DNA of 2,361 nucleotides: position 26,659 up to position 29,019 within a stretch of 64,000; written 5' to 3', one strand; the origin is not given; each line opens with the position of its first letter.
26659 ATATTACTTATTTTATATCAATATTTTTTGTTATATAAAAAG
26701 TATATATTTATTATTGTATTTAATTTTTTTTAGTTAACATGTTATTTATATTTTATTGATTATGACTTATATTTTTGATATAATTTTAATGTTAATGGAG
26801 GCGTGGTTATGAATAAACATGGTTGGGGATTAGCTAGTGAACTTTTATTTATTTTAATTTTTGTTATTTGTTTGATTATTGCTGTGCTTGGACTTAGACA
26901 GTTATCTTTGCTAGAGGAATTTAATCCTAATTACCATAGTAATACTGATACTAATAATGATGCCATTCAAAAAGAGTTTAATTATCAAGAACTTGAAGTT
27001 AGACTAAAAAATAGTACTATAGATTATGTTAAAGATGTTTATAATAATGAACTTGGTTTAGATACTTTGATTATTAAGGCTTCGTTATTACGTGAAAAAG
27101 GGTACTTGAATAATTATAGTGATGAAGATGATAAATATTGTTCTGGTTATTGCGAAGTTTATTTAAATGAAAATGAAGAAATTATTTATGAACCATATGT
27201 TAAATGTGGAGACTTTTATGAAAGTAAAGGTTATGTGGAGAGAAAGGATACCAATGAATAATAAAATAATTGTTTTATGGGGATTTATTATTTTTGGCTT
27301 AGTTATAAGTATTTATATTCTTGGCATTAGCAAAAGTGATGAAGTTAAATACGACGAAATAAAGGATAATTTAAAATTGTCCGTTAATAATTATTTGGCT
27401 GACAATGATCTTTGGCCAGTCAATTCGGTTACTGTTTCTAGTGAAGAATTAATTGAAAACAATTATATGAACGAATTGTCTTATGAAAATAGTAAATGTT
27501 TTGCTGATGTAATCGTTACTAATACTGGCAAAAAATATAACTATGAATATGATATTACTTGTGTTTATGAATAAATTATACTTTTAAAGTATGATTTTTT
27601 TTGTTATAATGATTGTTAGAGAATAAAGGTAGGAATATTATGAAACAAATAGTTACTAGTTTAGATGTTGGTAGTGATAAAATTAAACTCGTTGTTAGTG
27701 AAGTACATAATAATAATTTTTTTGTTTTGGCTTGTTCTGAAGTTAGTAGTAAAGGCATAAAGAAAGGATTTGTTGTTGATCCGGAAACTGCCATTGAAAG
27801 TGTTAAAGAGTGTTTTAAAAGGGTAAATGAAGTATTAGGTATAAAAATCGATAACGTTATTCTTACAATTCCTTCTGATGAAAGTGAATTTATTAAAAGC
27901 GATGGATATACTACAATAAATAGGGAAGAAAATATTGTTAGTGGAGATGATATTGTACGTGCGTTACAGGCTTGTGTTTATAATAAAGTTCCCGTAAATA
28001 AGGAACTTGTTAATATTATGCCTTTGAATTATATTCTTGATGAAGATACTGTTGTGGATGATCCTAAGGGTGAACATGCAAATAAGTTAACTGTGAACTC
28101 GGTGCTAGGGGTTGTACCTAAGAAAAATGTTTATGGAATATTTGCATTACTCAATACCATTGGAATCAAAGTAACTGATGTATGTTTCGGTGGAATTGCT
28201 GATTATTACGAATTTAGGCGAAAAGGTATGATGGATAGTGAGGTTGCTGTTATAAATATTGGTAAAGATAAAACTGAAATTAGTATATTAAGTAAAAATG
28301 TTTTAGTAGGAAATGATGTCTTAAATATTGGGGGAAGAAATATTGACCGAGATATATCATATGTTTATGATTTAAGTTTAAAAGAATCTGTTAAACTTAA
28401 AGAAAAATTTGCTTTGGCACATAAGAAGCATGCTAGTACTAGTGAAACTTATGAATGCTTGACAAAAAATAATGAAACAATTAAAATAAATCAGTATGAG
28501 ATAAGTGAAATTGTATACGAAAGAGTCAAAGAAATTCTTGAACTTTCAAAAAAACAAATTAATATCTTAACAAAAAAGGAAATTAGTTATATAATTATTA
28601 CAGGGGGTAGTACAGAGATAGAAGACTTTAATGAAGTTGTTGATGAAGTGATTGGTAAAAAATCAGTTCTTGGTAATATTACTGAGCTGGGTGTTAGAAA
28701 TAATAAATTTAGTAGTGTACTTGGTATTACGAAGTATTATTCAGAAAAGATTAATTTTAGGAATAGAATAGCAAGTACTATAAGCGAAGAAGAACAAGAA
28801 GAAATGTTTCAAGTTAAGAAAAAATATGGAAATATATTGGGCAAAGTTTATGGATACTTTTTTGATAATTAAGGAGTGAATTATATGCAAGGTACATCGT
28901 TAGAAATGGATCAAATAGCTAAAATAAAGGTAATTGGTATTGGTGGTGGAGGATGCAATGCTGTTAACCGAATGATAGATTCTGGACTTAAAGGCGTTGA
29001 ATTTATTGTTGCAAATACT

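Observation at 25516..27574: Cluster of four pilin-like small proteins with C-terminal Cys pairs immediately upstream of ftsA-ftsZ, without any pilus assembly genes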

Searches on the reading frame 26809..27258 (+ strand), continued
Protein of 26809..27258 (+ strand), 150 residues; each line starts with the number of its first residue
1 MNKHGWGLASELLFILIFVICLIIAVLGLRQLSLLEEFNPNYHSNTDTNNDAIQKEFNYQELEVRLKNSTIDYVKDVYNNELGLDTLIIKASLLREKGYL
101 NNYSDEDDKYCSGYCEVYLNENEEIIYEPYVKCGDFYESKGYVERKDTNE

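Call 83: search_solved_structures(query=A10, max_evalue=10, show_alignments=2)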
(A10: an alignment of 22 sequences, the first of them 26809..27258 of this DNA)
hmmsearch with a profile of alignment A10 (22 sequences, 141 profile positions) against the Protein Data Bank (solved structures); distinct sequences matched with E-value up to 10: 13.
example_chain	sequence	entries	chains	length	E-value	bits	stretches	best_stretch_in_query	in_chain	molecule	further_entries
8qag_A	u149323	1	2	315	0.00044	23.7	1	6-68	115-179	sc-CC-6-95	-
9evx_H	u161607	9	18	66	0.29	14.6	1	8-38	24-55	Photosystem II reaction center protein H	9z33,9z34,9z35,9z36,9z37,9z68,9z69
9kqb_H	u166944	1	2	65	0.68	13.4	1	8-41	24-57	Photosystem II reaction center protein H (psbH)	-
8wb4_H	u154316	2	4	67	0.95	12.9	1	8-43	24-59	Photosystem II reaction center protein H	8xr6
4yuu_H1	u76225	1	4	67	2.3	11.6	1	8-42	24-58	Photosystem II reaction center protein H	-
6jlu_H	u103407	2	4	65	2.5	11.6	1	8-43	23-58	Photosystem II reaction center protein H | PsbH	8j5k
7vd5_H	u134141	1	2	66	2.5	11.6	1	8-43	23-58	Photosystem II reaction center protein H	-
6j3y_H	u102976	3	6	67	2.6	11.5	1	8-43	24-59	Photosystem II reaction center protein H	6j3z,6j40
3a0b_H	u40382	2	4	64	2.7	11.5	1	8-37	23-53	Photosystem II reaction center protein H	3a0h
3kzi_H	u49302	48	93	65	2.7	11.5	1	8-37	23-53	Photosystem II reaction center protein H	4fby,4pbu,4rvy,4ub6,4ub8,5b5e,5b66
3wu2_H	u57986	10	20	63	2.7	11.4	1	8-37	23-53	Photosystem II reaction center protein H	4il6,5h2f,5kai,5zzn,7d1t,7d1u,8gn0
11yo_H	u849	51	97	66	2.8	11.4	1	8-37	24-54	Photosystem II reaction center protein H | photosystem II PsbH protein | Photosystem II reaction center H protein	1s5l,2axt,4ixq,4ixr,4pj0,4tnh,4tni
6wj6_H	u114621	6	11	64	4.6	10.7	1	8-35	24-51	Photosystem II reaction center protein H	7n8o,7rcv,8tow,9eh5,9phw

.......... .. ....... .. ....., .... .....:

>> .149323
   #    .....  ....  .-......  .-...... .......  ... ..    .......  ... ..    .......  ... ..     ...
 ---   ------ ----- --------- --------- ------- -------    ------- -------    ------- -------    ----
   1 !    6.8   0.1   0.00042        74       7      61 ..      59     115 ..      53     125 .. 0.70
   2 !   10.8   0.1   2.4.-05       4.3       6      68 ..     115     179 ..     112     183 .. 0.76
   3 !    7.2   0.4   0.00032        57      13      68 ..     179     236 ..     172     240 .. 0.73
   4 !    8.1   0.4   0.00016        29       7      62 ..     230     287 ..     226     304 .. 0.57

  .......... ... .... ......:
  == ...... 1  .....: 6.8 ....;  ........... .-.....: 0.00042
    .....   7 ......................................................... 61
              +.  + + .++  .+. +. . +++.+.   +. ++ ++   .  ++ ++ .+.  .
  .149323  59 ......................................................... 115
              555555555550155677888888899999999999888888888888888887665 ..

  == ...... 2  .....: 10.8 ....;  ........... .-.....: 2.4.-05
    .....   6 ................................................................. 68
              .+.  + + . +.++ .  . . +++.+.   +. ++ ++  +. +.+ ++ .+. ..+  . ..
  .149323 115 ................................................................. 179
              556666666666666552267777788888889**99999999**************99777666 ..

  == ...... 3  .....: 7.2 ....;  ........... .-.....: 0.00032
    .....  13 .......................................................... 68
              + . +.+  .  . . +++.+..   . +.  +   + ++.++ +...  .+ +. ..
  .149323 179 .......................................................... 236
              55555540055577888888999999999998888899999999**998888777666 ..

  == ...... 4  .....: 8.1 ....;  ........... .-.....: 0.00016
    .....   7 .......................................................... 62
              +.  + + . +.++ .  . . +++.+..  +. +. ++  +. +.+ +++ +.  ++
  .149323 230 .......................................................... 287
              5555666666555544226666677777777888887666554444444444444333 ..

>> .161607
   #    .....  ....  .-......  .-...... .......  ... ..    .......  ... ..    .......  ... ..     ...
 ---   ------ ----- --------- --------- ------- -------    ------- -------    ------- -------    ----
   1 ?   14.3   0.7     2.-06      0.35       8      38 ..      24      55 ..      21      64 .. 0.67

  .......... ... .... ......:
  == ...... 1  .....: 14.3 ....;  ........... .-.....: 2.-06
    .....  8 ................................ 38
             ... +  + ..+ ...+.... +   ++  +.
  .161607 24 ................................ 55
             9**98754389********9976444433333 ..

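Call 86: list_cluster_members(proteins=[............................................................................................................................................, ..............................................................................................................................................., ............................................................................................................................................, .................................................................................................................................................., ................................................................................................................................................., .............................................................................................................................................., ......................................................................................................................, P0006, P0043, P0032])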
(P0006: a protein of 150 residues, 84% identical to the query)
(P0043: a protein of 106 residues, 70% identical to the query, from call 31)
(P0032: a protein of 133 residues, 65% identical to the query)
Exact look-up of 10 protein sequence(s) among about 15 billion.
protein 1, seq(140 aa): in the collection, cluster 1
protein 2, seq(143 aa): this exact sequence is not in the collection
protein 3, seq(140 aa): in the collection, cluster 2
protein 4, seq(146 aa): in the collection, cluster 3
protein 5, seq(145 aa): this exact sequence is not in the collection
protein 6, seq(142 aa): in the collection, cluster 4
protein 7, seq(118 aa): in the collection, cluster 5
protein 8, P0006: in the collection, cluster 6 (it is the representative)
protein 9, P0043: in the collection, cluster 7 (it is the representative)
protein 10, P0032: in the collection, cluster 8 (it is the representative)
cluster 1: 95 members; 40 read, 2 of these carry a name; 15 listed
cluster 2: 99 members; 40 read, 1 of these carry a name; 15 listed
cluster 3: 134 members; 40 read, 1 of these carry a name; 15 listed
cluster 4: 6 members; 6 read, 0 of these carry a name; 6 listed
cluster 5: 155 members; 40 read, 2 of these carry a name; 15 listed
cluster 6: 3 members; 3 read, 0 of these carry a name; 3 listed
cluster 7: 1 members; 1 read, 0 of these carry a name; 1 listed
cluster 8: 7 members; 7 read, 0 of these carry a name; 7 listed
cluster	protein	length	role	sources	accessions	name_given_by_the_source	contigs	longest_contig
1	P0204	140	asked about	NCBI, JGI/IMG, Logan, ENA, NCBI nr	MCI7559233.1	MAG: hypothetical protein MSS76_03870 [Clostridium sp.] | hypothetical protein | hypothetical protein [Clostridium sp.]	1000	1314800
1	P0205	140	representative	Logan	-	-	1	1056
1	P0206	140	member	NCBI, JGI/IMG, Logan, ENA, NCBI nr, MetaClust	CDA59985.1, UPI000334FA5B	unknown [Clostridium sp. CAG:524] | status=active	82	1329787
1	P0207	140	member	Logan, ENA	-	-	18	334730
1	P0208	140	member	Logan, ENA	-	-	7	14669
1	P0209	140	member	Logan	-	-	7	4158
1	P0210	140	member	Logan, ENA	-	-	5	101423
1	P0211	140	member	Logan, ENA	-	-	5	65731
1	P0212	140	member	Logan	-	-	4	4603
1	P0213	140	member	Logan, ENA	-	-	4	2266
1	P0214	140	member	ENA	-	-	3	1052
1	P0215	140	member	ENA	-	-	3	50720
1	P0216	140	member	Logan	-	-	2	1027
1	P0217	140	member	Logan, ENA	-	-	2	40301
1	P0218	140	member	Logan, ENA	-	-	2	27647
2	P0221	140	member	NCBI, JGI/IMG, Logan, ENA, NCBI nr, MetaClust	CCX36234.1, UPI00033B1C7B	unknown [Clostridium sp. CAG:1000] | hypothetical protein | status=active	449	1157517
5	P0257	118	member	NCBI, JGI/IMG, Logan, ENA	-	hypothetical protein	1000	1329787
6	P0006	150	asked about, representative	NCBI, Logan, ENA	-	-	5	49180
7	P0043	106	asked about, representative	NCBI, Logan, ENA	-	-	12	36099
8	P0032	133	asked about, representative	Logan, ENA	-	-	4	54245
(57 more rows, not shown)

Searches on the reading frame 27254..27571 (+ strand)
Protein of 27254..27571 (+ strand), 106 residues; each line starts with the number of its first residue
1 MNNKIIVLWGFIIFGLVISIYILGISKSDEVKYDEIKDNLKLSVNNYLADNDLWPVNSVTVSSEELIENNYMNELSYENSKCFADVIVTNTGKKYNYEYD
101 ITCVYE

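Call 7: search_protein_families(library=pfam, proteins=[window:27254-27571:+], max_evalue=1)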
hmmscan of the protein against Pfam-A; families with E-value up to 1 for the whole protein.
window:27254-27571:+ (106 aa): 0 families

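Call 8: search_protein_families(library=ncbifam, proteins=[window:27254-27571:+], max_evalue=1)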
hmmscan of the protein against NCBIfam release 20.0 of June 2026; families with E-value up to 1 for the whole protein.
window:27254-27571:+ (106 aa): 0 families

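Call 31: find_homologous_proteins(query=A3, max_evalue=0.01)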
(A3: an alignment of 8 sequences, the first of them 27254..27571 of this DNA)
Query A3 (8 sequences) (106 aa, profile of the alignment): 17 proteins with E <= 0.01 among 640 candidates.
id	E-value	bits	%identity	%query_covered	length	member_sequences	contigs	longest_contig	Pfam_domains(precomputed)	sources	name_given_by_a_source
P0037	2.4e-48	181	85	100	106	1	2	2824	-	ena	-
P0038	2.5e-48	181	85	100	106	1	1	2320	-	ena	-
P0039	3.7e-48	180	71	100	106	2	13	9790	-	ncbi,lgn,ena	-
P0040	7.4e-48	179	79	100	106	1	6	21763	-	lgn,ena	-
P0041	9.7e-48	179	100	100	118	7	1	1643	-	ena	-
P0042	1.2e-47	179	67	100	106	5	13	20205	-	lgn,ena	-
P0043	1.8e-47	178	70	100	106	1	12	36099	-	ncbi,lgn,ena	-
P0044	2.0e-47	178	83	100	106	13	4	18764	-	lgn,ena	-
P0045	2.1e-47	178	82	100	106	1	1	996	-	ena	-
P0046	2.3e-47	178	82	100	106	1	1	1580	-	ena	-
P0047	4.1e-47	177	78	100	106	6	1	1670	-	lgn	-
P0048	1.1e-46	176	80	100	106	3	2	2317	-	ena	-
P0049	5.7e-46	173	72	100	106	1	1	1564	-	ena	-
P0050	7.1e-46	173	74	100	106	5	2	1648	-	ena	-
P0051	1.7e-43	165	70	100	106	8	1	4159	-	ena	-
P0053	1.8e-38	149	41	100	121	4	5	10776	-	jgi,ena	-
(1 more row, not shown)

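Call 34: find_encoding_contigs(protein=P0053, flank=8000, max_places=4)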
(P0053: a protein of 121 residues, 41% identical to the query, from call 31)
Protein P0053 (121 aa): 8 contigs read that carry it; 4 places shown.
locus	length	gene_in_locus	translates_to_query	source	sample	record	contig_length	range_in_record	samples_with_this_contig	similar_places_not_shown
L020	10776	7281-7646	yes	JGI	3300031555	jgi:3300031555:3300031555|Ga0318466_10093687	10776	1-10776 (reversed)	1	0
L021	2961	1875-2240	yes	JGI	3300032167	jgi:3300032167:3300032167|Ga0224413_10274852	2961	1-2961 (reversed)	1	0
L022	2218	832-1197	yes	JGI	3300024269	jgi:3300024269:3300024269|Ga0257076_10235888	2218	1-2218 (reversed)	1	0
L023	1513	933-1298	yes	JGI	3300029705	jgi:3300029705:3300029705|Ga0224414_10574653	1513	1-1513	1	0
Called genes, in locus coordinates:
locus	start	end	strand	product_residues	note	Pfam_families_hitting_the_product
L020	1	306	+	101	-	?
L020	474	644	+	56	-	PF00471:Ribosomal_L33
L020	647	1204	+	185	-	PF08207:EFP_N, PF01132:EFP, PF09285:Elong-fact-P_C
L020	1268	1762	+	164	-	PF12685:SpoIIIAH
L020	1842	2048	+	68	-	PF00196:GerE, PF04545:Sigma70_r4 (weak), PF08281:Sigma70_r4_2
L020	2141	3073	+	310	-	PF10646:Germane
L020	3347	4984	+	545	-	-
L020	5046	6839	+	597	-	PF01425:Amidase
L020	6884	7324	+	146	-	-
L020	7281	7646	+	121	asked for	-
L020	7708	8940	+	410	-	PF11104:PilM_2 (faint), PF02491:SHS2_FTSA, PF06723:MreB_Mbl, PF14450:FtsA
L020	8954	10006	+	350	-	PF00091:Tubulin, PF12327:FtsZ_C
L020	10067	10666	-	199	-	PF00163:Ribosomal_S4, PF01479:S4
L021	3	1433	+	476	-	?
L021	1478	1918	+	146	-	-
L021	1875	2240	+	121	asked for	-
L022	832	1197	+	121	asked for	-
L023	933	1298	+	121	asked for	-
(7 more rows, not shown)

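Call 42: predict_structure(alignment_id=A6)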
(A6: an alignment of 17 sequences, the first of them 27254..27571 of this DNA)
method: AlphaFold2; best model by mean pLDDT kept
length: 106 residues; sequences in the alignment: 17
mean_pLDDT: 81.0   pTM: 0.65
mean pLDDT of the five models: 81.0, 80.6, 77.8, 76.9, 76.5
residues with pLDDT >= 90: 53; 70-90: 19; 50-70: 33; < 50: 1
segments of 3 or more residues with pLDDT < 50: none
pLDDT, mean of each block of 10 residues (from residue 1): 56 61 56 83 97 95 95 84 93 92 78
secondary structure, 60 per line:
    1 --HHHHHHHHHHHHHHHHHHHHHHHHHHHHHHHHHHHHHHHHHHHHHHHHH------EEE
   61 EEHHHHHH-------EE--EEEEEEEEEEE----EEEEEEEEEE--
elements in order: H3-51 E58-62 H63-68 E80-90 E95-104

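Call 44: fold_search(model_id=the predicted structure, library=pdb)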
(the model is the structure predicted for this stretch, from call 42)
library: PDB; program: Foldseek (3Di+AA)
matches with E <= 10: 737; with E <= 0.001: 0
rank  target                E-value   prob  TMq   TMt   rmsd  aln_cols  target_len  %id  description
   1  5jui_A                1.4e-01  0.33  0.25  0.17   5.5        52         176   23  domain-swapped dimer of the the KRT10-binding region (BR) of PsrP (released 2017-03-15)
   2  5jui_B                2.6e-01  0.69  0.27  0.17   2.5        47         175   17  domain-swapped dimer of the the KRT10-binding region (BR) of PsrP (released 2017-03-15)
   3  8f2r_G                3.0e-01  0.18  0.23  0.14   4.7        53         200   11  Human CCC complex (released 2023-05-24)
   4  8esd_S                3.7e-01  0.16  0.23  0.31   4.7        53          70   11  Crystal structure of COMMD7-COMMD9-COMMD5-COMMD10 tetramer (released 2023-05-24)
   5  1xmz_A                5.3e-01  0.12  0.22  0.34   4.5        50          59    6  Crystal structure of the dark state of kindling fluorescent protein kfp from anemonia sulcata (released 2005-04-19)
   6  9vea_A                5.6e-01  0.33  0.27  0.41   3.2        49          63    8  The MIDN Catch-IRF4 (A8I) fusion protein (released 2026-02-04)
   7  5ohl_F                5.6e-01  0.07  0.20  0.22   8.3        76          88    9  K6-specific affimer bound to K6 diUb (released 2017-10-04)
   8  4r80_A                6.0e-01  0.35  0.35  0.46   8.6        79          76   13  Crystal Structure of a De Novo Designed Beta Sheet Protein, Cystatin Fold, Northeast Structural Genomics Consortium (N (released 2014-09-24)
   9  2a50_A                6.0e-01  0.12  0.23  0.33   4.9        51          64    6  fluorescent protein asFP595, wt, off-state (released 2005-08-16)
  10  7t34                  6.5e-01  0.12  0.23  0.11  11.2        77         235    9  Crystal structure of AtDHDPR1 from Arabidopsis thaliana (released 2022-12-14)
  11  4v1o_W                6.5e-01  0.07  0.24  0.07  19.0       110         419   11  Architecture of the RNA polymerase II-Mediator core transcription initiation complex (released 2015-02-04)
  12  3mon_A                6.9e-01  0.15  0.23  0.44   4.6        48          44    4  CRYSTAL STRUCTURES OF TWO INTENSELY SWEET PROTEINS (released 1993-10-31)
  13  6lof_C                6.9e-01  0.08  0.21  0.30   4.6        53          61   11  Crystal structure of ZsYellow soaked by Cu2+ (released 2020-01-22)
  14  1jl1                  7.4e-01  0.38  0.26  0.19   3.8        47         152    6  D10A E. coli ribonuclease HI (released 2002-02-27)
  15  5xfu_B                8.0e-01  0.14  0.24  0.27   5.3        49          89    4  Domain swapped dimer crystal structure of loop1 deletion mutant in Single-chain Monellin (released 2017-07-26)
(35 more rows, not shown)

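Call 66: find_encoding_contigs(protein=P0041, flank=3000, max_places=5)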
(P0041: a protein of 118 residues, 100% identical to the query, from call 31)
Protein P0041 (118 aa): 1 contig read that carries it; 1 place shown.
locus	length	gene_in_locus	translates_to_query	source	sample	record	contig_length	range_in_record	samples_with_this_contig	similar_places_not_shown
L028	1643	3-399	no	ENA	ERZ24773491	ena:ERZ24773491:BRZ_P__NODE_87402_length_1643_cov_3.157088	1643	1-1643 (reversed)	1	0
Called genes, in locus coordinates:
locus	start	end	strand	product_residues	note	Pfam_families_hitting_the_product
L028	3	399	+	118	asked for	?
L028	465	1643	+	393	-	?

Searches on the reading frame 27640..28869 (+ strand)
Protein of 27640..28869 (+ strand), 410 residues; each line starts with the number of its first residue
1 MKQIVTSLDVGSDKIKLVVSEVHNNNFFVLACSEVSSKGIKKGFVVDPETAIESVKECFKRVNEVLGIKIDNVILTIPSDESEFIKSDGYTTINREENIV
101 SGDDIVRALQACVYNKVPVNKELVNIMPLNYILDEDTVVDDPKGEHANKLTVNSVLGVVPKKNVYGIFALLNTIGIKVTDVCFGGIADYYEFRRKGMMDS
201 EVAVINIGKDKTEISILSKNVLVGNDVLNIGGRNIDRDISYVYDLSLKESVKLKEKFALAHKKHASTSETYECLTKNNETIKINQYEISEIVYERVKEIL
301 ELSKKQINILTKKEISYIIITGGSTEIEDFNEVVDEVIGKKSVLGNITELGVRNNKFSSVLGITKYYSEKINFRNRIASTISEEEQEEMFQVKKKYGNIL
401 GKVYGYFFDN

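Call 17: find_related_loci(query=window:27640-28869:+, collection=genome_contigs, flank=6000)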
Query window:27640-28869:+ (410 aa) in genome_contigs; peptide patterns used: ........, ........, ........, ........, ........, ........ (x = any residue, [..] = any of these).
338 stretches matched a pattern; 8 encode a relative of the query (tblastn E <= 1e-3); 8 distinct loci.
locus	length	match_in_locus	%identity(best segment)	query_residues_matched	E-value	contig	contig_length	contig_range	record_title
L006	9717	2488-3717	88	1-410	0e+0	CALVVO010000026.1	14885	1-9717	MAG: uncultured Bacilli bacterium isolate BRZ_DA__bin2 genome assembly, contig: BRZ_DA__NODE_4510_length_14885_cov_5.938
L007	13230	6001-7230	85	1-410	0e+0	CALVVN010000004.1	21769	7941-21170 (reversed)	MAG: uncultured Bacilli bacterium isolate E08__bin87 genome assembly, contig: E08__k127_3346502, whole genome shotgun se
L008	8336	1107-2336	84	1-410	0e+0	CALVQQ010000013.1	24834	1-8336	MAG: uncultured Bacilli bacterium isolate BRZ_BP__bin85 genome assembly, contig: BRZ_BP__NODE_2617_length_24834_cov_8.80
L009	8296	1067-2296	82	1-410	0e+0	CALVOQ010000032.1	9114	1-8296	MAG: uncultured Bacilli bacterium isolate BRZ_FA__bin76 genome assembly, contig: BRZ_FA__NODE_7906_length_9114_cov_9.706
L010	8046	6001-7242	50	1-410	3e-133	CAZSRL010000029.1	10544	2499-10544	MAG TPA_asm: uncultured Muribaculaceae bacterium isolate SRP192927_co4_745 genome assembly, contig: NODE_15361_length_10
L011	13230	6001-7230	80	1-410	0e+0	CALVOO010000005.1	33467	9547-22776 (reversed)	MAG: uncultured Bacilli bacterium isolate BRZ_EB__bin80 genome assembly, contig: BRZ_EB__NODE_1228_length_33467_cov_5.18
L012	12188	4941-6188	42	1-410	3e-101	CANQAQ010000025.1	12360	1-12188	MAG: uncultured Bacilli bacterium isolate Lapin-002__bin21 genome assembly, contig: Lapin-002__NODE_6657_length_12360_co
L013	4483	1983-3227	44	1-410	3e-99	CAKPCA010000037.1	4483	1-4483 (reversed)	MAG: uncultured Bacilli bacterium isolate REFINED_METABAT215_TOP10_CONTIGS_1500_ASSEMBLY_K77_MERGED__Hadza_MoBio_hadza-I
